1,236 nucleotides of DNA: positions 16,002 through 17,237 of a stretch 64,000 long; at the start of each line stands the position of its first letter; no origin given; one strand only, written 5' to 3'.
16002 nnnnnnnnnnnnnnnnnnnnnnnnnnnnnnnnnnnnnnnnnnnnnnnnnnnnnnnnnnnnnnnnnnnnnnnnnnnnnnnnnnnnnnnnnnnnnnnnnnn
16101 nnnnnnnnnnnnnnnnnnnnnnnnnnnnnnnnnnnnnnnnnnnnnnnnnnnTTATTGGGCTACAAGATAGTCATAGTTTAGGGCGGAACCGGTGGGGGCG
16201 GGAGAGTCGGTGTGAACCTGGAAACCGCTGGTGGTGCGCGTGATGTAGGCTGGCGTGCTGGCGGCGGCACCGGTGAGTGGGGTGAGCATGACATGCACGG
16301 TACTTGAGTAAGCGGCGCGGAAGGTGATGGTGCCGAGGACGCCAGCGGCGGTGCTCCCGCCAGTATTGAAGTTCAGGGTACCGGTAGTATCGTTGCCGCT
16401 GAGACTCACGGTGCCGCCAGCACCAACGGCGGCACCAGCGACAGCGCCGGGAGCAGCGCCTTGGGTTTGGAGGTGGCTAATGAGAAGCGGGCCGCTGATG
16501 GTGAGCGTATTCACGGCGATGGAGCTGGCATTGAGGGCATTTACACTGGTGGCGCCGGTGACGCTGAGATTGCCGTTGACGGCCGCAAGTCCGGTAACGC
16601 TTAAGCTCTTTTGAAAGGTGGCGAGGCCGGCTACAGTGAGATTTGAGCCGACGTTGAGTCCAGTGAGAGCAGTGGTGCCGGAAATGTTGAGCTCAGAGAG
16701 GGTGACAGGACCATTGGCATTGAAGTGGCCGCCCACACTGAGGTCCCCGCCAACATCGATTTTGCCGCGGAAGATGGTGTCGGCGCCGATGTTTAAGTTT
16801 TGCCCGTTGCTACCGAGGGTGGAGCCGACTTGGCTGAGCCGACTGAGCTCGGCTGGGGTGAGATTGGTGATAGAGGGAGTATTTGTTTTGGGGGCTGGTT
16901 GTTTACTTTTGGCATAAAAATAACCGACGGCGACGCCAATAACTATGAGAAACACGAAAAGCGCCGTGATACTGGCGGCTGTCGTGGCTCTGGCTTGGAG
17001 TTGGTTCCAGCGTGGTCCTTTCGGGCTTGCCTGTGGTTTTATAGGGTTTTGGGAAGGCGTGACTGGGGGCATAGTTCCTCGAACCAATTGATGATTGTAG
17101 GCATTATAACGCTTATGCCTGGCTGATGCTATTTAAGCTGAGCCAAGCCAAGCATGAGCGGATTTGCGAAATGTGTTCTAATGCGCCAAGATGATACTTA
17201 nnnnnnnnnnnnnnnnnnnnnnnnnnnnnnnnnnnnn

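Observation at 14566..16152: Sensor-like membrane protein that ends immediately after its second TM segment. Conserved charged/His motifs lie inside the polytopic N-terminal domain (paralog 37056..38804).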

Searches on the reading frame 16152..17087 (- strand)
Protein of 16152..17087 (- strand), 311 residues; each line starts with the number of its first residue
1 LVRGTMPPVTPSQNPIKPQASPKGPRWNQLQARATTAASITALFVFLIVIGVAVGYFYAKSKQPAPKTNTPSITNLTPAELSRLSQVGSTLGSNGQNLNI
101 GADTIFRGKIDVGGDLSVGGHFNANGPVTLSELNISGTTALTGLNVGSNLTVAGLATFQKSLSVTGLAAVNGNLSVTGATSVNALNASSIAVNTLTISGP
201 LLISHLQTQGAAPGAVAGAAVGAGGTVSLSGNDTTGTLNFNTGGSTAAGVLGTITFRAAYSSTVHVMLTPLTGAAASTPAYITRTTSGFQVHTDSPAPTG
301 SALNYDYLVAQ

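Call 3: search_protein_families(library=pfam, proteins=[window:16152-17087:-], max_evalue=1)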
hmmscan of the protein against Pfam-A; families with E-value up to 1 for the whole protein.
window:16152-17087:- (311 aa): 3 families
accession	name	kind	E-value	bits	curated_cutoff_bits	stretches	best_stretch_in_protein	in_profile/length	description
PF04519.19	Bactofilin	-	0.0073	17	27.9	1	100-185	3-85/98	Polymer-forming cytoskeletal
PF20712.2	CyanoTRADDas_TM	-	0.2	12.2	24.3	1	29-64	3-38/68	Cyanobacterial TRADD-N associated 2-Transmembrane domain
PF18914.6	DUF5666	-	0.4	11.5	27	0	94-128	15-54/60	Domain of unknown function (DUF5666)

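Call 4: search_protein_families(library=ncbifam, proteins=[window:16152-17087:-], max_evalue=1)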
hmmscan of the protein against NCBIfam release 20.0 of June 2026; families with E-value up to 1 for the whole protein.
window:16152-17087:- (311 aa): 2 families
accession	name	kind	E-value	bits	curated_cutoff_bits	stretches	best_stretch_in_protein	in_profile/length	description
TIGR02223.1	ftsN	equivalog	0.11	12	107.65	1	32-76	22-66/299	cell division protein FtsN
NF045534.1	small_EYxxD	equivalog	0.18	11.6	29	1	43-61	9-29/37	EYxxD motif small membrane protein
